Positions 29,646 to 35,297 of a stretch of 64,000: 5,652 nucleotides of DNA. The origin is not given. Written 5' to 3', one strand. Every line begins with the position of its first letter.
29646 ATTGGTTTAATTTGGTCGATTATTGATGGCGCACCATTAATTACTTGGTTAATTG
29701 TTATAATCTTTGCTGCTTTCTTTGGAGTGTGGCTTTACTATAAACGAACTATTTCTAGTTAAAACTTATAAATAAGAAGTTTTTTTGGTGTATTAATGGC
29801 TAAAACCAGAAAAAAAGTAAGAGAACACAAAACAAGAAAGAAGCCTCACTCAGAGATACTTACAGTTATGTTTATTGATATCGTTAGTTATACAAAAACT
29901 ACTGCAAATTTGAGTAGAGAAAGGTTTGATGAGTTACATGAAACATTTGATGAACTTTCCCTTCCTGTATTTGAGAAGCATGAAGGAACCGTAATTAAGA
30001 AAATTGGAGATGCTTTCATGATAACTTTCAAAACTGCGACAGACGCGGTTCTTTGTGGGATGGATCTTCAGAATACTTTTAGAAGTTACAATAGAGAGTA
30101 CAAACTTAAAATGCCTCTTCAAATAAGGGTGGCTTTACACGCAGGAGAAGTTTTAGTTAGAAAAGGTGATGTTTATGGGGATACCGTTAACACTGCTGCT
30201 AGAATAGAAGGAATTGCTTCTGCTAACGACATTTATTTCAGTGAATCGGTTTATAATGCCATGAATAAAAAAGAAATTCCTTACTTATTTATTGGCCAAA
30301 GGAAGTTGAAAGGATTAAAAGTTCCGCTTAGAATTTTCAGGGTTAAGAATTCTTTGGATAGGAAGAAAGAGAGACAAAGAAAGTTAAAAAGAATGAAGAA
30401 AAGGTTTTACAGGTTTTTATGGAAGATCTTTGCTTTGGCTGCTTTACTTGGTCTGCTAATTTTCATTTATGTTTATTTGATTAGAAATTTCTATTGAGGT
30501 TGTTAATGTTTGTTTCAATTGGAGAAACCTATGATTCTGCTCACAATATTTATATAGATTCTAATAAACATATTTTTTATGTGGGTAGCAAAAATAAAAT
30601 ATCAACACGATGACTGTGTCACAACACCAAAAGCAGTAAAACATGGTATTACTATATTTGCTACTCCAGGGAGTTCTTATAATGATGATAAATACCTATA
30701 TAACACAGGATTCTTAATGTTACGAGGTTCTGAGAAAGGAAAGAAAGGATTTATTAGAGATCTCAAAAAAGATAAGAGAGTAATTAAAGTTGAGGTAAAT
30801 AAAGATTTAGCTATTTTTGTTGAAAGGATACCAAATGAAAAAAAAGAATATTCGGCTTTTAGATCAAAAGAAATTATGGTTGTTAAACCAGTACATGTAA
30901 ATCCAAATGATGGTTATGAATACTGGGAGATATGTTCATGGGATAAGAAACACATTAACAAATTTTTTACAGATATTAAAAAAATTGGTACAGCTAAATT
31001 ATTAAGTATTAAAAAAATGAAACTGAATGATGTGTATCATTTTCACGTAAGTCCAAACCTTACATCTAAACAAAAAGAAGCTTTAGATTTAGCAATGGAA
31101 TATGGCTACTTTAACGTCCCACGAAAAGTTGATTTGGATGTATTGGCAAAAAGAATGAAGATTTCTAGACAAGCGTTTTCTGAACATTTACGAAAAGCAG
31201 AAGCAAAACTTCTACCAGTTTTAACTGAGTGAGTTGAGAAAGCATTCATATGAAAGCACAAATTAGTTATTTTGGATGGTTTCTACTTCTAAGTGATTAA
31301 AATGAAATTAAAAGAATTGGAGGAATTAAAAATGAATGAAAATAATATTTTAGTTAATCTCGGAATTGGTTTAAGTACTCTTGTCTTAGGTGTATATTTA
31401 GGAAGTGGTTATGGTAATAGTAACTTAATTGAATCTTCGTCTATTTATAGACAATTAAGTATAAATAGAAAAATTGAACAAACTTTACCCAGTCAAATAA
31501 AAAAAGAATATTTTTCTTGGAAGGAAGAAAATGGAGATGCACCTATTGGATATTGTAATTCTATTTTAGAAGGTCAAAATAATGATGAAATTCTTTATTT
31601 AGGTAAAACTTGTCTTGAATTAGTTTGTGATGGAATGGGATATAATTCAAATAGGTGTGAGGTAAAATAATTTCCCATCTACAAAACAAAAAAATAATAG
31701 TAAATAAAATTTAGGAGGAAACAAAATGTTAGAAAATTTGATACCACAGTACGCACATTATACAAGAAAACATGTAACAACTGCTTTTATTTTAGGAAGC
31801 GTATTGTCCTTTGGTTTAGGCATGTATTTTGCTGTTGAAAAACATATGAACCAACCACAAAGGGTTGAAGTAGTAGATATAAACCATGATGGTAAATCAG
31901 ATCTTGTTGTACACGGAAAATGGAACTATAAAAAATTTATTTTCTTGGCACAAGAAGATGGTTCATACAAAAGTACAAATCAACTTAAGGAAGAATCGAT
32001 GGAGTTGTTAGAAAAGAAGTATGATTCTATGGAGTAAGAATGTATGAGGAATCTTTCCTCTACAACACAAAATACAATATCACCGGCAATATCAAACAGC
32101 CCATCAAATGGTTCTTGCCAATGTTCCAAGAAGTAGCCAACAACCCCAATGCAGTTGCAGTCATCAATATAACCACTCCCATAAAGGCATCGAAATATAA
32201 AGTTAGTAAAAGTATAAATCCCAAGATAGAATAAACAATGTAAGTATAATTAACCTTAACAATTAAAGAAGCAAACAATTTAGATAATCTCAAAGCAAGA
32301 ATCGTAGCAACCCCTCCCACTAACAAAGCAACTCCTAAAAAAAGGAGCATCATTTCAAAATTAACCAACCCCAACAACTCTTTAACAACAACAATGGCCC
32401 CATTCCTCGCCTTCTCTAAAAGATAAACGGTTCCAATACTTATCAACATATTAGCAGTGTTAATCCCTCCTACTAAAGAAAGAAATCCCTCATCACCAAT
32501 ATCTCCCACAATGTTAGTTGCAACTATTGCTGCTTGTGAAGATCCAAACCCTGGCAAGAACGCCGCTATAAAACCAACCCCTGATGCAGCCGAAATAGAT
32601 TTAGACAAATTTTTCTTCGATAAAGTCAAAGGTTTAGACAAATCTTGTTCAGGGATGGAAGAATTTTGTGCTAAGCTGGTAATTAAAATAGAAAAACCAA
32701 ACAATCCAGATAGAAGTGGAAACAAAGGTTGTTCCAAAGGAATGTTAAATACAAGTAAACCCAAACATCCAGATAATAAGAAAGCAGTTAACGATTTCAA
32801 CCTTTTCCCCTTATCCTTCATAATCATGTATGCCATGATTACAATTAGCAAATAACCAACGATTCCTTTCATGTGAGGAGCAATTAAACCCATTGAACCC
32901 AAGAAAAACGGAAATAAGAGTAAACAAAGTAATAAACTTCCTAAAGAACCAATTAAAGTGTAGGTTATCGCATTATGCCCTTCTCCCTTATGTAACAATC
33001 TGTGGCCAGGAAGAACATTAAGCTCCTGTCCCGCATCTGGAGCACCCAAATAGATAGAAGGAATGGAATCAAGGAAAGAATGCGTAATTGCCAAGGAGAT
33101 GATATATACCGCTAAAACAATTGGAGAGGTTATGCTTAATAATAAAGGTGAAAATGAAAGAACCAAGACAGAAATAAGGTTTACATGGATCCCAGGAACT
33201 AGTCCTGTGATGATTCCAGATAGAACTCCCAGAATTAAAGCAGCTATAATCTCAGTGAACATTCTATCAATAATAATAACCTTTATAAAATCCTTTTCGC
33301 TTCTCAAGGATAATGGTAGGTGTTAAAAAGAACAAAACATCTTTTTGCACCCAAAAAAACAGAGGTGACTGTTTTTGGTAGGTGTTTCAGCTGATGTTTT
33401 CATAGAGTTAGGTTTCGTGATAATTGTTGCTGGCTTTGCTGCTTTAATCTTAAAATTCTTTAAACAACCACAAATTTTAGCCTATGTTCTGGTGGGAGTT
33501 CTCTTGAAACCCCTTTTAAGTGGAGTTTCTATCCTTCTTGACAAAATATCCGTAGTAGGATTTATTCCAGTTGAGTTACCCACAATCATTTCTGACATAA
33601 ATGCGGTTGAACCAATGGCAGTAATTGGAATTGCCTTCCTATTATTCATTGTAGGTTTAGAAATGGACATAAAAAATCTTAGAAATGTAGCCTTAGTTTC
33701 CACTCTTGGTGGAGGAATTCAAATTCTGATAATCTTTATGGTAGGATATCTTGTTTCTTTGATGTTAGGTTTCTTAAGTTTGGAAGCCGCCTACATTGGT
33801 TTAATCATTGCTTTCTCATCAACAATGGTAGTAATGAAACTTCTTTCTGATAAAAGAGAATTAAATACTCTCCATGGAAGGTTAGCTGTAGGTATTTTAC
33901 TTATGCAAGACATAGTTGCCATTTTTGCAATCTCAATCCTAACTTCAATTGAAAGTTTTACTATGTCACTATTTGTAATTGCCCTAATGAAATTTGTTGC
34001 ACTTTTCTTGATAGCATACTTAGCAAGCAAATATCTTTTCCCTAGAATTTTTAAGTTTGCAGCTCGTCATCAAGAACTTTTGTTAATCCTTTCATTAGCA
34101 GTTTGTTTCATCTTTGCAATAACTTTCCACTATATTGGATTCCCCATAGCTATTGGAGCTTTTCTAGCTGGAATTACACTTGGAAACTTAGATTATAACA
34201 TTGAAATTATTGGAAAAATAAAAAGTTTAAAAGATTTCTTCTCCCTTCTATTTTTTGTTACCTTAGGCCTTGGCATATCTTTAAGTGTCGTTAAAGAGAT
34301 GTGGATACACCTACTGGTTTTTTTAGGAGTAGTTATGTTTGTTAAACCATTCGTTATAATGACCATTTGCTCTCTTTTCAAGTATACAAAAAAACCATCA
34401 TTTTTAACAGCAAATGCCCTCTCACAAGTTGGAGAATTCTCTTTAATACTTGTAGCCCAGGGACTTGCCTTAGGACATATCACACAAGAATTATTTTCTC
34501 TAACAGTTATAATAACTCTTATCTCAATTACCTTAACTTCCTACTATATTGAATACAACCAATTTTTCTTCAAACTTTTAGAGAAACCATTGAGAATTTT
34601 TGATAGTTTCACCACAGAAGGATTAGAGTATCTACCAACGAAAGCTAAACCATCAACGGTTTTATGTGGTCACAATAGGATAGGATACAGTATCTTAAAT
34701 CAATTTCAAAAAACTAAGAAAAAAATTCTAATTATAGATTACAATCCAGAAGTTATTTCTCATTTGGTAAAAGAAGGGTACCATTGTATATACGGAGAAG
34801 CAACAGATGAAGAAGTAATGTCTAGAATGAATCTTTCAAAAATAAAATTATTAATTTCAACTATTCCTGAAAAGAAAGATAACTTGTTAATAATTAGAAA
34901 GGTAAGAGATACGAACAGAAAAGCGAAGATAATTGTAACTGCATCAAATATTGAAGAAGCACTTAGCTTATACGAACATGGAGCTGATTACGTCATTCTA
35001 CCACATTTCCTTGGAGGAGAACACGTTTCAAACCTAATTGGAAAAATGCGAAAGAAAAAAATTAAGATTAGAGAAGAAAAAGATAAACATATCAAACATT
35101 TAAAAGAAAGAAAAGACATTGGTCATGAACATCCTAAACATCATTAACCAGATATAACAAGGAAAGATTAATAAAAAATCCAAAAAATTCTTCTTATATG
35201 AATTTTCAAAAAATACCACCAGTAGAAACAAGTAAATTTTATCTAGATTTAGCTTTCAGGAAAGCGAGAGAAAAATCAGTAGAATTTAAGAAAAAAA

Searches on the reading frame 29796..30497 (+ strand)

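Call 44: search_protein_families(library=pfam, proteins=[window:29796-30497:+], max_evalue=0.00001)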
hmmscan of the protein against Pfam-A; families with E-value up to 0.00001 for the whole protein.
window:29796-30497:+ (233 aa): 1 family
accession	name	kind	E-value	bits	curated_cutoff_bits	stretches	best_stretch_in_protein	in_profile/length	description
PF00211.25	Guanylate_cyc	-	5.6e-20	72.1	21.9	1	19-176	6-174/183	Adenylate and Guanylate cyclase catalytic domain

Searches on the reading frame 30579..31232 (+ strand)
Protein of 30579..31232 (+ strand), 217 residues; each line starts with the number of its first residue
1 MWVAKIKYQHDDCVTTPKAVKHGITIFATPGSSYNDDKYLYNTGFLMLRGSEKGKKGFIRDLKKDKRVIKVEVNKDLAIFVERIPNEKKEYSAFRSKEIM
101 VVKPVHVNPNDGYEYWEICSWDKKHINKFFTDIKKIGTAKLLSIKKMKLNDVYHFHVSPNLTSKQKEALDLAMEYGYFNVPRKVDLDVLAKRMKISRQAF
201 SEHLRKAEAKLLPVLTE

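Call 44: search_protein_families(library=pfam, proteins=[window:30579-31232:+], max_evalue=0.00001)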
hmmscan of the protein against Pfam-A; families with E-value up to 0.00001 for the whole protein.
window:30579-31232:+ (217 aa): 1 family
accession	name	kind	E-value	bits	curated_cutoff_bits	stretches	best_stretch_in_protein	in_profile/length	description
PF04967.18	HTH_10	-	1.3e-19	70.1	23.1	1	161-212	1-52/53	HTH DNA binding domain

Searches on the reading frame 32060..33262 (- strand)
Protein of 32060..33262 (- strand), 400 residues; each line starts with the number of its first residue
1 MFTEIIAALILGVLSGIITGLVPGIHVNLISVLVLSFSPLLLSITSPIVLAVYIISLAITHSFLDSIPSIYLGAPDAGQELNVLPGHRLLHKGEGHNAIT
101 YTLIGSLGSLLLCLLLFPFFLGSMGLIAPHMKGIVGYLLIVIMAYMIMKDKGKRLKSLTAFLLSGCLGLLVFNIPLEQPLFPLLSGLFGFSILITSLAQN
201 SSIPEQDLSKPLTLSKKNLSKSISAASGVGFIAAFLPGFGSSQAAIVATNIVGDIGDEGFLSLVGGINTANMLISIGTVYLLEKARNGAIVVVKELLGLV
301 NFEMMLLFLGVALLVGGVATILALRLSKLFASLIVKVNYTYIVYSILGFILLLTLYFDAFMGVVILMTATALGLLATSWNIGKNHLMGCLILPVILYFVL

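Call 44: search_protein_families(library=pfam, proteins=[window:32060-33262:-], max_evalue=0.00001)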
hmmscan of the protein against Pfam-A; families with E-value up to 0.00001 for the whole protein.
window:32060-33262:- (400 aa): 1 family
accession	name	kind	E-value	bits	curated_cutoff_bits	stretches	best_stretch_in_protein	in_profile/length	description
PF01970.21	TctA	-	3.6e-47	161.4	28.9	1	7-387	2-422/423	Tripartite tricarboxylate transporter TctA family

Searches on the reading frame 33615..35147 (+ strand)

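Call 44: search_protein_families(library=pfam, proteins=[window:33615-35147:+], max_evalue=0.00001)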
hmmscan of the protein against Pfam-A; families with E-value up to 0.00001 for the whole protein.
window:33615-35147:+ (510 aa): 2 families
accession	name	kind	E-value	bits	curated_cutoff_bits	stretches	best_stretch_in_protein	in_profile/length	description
PF00999.27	Na_H_Exchanger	-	2.1e-52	178.7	26.2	1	2-308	47-365/375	Sodium/hydrogen exchanger, transmembrane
PF02254.24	TrkA_N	-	2.3e-27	96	23.8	1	349-463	2-116/116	TrkA-N domain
